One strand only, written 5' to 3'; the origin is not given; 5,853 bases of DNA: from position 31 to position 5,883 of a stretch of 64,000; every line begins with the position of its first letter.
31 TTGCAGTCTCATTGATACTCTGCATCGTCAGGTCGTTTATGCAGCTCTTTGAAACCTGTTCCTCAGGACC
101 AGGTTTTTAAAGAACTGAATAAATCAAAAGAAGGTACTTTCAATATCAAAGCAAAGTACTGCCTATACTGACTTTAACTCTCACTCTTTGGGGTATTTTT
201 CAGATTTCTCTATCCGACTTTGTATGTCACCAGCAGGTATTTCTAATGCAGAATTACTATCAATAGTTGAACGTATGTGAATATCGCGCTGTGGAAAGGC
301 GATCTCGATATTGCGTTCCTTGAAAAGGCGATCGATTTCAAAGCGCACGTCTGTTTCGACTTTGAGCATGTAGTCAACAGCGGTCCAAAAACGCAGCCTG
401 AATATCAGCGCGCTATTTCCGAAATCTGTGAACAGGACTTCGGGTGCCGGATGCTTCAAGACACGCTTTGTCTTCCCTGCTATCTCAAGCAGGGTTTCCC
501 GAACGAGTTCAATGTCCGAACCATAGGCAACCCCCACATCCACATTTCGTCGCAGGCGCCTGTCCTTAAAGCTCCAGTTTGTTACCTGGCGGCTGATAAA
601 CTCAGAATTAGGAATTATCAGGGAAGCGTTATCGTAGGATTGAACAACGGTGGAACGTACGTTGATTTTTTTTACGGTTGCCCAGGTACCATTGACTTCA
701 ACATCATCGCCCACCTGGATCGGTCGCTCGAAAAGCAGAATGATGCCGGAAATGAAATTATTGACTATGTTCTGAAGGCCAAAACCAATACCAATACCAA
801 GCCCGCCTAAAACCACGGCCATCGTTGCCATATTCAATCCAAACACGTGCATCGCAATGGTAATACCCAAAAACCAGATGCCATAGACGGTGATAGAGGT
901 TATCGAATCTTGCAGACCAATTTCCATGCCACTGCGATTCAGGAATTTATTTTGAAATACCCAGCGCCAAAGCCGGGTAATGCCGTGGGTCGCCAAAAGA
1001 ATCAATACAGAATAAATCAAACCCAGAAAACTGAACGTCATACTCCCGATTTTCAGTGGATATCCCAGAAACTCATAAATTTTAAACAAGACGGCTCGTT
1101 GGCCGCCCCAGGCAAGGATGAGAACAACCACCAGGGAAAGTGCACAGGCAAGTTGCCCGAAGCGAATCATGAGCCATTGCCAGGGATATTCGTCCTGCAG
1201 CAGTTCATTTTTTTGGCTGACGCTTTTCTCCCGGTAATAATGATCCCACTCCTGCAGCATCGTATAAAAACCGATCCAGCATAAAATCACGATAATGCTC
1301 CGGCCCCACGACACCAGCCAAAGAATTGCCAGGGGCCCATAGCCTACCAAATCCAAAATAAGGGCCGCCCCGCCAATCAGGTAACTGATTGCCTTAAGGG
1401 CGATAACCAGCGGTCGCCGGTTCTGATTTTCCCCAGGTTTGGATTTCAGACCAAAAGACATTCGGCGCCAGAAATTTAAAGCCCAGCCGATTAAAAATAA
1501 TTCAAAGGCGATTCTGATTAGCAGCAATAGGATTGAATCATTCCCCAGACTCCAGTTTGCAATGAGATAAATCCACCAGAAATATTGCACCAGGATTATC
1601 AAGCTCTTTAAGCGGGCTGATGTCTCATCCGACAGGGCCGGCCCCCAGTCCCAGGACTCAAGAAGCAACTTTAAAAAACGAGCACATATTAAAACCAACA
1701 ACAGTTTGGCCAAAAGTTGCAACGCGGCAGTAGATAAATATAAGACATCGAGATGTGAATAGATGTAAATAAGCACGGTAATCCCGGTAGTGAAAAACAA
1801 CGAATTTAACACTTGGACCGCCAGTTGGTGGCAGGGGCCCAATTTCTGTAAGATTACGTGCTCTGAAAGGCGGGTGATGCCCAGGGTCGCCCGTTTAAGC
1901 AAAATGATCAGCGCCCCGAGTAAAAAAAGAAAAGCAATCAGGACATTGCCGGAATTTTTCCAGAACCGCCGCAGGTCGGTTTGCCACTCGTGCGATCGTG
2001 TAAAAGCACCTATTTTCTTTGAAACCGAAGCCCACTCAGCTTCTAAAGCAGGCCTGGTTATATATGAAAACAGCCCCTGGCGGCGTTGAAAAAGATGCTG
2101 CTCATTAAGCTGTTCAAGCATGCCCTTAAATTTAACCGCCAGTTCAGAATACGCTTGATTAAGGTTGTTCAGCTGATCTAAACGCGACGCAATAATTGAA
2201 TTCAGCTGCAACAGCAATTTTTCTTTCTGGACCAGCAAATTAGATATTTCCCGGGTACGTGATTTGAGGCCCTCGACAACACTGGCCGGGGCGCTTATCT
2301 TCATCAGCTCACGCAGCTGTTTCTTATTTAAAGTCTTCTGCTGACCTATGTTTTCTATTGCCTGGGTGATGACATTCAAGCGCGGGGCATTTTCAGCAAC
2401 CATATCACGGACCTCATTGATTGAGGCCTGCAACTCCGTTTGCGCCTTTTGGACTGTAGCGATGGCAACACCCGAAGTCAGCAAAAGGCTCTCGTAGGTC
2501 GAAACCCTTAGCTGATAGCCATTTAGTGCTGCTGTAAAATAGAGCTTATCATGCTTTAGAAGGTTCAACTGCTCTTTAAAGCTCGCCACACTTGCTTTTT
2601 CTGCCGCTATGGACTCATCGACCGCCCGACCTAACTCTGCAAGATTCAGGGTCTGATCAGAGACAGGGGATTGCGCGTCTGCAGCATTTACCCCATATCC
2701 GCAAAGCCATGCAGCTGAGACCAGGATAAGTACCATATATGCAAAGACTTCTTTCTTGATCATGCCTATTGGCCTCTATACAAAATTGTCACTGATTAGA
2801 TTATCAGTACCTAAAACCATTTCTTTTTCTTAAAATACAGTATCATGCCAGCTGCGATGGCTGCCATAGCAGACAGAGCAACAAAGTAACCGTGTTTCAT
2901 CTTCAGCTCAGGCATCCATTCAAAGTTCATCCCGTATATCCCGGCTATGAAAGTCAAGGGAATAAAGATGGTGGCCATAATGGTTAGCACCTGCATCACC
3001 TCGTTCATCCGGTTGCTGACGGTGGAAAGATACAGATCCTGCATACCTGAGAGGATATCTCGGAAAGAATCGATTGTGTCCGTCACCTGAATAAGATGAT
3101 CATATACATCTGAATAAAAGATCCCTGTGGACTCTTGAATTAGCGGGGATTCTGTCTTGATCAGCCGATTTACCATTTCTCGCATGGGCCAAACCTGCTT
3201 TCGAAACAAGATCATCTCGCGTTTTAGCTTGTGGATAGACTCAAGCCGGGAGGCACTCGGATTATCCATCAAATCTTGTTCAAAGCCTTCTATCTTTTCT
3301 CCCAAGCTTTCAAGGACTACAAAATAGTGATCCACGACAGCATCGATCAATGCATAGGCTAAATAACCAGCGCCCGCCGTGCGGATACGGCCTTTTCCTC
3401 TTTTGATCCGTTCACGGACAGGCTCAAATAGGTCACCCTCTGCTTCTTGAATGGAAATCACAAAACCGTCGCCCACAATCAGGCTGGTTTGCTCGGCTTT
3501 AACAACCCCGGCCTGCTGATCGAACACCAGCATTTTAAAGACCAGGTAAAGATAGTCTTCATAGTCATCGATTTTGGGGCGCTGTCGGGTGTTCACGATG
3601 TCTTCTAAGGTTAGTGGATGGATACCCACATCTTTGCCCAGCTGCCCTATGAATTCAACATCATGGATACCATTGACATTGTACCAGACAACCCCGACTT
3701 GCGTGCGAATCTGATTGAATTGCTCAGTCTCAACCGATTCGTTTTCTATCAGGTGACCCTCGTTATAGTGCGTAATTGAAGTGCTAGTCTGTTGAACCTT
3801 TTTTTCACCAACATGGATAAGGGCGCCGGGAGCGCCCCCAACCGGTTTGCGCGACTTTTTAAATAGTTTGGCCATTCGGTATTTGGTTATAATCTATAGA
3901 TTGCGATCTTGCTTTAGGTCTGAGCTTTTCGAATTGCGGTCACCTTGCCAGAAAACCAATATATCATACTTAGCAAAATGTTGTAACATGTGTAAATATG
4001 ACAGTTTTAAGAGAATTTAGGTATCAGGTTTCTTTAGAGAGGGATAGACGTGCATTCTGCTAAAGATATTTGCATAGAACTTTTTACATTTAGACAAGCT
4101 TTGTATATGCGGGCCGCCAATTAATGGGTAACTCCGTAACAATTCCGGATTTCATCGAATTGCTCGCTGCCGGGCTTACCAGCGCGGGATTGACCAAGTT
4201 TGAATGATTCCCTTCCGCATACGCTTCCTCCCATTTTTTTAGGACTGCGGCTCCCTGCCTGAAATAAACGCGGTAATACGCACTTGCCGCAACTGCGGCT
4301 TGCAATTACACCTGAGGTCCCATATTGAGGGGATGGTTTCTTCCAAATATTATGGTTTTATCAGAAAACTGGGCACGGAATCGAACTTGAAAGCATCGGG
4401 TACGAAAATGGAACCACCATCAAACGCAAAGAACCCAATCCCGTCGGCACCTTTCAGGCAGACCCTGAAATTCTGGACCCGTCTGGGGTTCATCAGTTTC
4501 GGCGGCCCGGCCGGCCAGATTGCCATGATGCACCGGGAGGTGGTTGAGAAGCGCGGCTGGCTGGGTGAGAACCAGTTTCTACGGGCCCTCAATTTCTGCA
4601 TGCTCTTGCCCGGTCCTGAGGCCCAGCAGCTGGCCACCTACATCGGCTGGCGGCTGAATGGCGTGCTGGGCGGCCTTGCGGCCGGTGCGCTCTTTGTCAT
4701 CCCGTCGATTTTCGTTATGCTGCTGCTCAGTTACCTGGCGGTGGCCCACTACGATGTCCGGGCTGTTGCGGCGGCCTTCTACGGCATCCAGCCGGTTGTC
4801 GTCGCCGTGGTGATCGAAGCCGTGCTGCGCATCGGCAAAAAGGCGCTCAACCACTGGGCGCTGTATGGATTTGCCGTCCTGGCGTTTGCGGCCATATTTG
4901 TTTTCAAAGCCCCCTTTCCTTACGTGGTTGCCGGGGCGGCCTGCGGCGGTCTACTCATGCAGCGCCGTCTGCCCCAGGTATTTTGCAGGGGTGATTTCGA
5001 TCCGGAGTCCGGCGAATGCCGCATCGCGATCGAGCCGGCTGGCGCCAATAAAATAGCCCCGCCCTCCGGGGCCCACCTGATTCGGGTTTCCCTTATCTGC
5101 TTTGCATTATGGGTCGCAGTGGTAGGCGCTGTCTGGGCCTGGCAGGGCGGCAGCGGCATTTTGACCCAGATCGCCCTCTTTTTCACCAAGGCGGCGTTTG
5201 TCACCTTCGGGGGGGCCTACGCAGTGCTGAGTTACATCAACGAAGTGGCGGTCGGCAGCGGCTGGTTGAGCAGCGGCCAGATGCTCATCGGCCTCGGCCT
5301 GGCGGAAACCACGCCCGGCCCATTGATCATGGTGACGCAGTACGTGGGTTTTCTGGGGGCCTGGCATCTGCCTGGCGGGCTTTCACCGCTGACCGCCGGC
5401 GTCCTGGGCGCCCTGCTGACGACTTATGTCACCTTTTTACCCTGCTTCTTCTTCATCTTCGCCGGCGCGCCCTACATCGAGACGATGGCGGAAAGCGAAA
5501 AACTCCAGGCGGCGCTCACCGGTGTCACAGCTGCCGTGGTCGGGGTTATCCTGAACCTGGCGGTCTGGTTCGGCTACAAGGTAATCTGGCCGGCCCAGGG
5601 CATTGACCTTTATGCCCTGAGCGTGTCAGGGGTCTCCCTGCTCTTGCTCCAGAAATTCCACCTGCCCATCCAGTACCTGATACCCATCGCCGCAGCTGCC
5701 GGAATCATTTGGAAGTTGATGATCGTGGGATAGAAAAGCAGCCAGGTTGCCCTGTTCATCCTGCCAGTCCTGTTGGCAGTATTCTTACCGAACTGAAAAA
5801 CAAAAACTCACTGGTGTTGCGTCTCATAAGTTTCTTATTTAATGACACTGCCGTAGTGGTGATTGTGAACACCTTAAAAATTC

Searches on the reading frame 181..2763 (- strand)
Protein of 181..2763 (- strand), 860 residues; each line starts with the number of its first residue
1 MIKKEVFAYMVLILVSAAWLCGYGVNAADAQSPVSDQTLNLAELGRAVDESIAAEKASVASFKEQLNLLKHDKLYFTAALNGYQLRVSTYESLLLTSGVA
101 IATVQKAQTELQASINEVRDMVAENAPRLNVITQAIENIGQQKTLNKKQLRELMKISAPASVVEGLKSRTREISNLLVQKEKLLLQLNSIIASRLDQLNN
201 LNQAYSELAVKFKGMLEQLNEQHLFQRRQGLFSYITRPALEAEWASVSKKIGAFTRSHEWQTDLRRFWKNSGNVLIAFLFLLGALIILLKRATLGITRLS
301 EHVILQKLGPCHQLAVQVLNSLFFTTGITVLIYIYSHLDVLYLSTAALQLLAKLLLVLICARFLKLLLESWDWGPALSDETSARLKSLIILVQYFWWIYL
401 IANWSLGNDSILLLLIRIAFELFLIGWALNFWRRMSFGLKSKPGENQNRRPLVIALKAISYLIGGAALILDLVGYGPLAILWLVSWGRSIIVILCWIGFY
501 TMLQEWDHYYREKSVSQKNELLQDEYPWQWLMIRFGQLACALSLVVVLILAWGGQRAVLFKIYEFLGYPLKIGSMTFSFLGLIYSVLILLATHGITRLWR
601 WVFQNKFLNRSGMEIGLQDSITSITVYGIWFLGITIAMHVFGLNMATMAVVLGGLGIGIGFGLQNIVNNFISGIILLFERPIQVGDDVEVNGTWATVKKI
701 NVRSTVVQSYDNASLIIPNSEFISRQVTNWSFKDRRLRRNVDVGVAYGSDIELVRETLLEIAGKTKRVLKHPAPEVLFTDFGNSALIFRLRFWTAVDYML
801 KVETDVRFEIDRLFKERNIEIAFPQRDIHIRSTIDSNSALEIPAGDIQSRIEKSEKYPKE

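Call 25: search_protein_families(library=pfam, proteins=[window:181-2763:-], max_evalue=0.001)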
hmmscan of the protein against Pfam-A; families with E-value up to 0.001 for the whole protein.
window:181-2763:- (860 aa): 3 families
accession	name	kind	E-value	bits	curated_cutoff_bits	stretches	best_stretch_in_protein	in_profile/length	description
PF00924.24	MS_channel_2nd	-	4.9e-20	71.9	20.2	1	665-731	1-67/68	Mechanosensitive ion channel, beta-domain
PF21082.3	MS_channel_3rd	-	2.1e-18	67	21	1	741-821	3-88/88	Mechanosensitive ion channel MscS, C-terminal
PF21088.3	MS_channel_1st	-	0.00021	21.6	23.1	1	624-664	2-42/42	Mechanosensitive ion channel, transmembrane helices 2/3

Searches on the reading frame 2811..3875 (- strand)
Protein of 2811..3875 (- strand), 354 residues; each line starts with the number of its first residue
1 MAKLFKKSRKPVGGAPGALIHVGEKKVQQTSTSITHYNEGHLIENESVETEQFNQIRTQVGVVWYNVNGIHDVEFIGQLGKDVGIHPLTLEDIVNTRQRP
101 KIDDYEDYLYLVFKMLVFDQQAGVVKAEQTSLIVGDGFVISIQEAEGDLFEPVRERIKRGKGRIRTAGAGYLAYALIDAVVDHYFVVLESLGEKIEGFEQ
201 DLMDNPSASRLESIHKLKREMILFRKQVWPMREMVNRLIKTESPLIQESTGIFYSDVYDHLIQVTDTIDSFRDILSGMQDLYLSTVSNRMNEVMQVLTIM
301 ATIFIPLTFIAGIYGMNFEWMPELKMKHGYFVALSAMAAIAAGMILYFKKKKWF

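Call 25: search_protein_families(library=pfam, proteins=[window:2811-3875:-], max_evalue=0.001)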
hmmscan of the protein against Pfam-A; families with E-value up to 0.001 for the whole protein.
window:2811-3875:- (354 aa): 1 family
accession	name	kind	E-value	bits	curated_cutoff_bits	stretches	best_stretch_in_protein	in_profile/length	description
PF01544.23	CorA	-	2.7e-71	240.7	27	1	61-350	3-292/292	CorA-like Mg2+ transporter protein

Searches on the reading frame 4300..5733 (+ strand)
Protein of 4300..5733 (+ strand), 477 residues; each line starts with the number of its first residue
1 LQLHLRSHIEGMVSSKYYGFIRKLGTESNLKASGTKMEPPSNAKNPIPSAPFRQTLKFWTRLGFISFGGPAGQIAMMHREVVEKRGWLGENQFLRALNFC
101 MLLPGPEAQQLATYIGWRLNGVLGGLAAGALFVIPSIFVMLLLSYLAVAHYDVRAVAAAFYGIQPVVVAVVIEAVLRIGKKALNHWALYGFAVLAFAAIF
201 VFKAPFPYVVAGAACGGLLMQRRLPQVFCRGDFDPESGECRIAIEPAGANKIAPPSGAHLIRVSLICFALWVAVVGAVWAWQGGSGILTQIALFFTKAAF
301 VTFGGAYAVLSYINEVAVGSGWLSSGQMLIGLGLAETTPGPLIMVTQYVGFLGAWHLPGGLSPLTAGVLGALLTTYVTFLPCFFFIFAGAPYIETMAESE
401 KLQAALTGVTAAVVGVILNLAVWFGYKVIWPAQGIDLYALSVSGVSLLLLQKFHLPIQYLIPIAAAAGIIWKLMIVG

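Call 25: search_protein_families(library=pfam, proteins=[window:4300-5733:+], max_evalue=0.001)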
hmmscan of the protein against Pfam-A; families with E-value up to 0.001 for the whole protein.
window:4300-5733:+ (477 aa): 1 family
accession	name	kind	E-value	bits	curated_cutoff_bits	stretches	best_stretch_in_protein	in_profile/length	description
PF02417.20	Chromate_transp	-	4.9e-75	251.6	28.6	2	56-217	4-165/166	Chromate transporter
